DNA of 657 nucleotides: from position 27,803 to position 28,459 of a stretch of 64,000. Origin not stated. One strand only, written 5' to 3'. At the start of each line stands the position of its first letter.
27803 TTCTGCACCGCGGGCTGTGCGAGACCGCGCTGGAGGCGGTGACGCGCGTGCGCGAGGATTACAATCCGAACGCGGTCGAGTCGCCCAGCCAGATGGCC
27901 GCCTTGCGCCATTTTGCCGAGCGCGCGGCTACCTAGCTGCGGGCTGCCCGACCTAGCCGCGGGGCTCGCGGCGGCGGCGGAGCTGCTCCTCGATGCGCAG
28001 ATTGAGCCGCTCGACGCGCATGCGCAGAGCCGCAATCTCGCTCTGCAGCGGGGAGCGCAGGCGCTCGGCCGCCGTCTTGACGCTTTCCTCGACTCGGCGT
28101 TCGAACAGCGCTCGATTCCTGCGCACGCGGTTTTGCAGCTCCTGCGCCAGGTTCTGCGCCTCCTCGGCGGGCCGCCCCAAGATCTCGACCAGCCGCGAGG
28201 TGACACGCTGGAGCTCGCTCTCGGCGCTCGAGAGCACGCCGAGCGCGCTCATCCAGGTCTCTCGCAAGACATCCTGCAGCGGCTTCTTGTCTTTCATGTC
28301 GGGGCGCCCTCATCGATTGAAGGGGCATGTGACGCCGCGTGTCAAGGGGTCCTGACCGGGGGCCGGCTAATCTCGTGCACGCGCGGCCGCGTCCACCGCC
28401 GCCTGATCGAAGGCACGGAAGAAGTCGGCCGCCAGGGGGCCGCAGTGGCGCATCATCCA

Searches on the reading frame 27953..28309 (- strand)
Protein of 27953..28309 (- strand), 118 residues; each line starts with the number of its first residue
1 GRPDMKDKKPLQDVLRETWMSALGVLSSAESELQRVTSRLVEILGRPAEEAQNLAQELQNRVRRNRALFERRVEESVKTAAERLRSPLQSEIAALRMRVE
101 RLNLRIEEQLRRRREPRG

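Call 58: search_protein_families(library=pfam, proteins=[window:27953-28309:-], max_evalue=0.00001)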
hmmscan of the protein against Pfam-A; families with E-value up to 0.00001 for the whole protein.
window:27953-28309:- (118 aa): 1 family
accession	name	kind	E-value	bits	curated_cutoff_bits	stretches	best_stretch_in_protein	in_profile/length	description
PF05597.16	Phasin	-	6.6e-08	33.1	28.8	0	49-108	64-123/126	Poly(hydroxyalcanoate) granule associated protein (phasin)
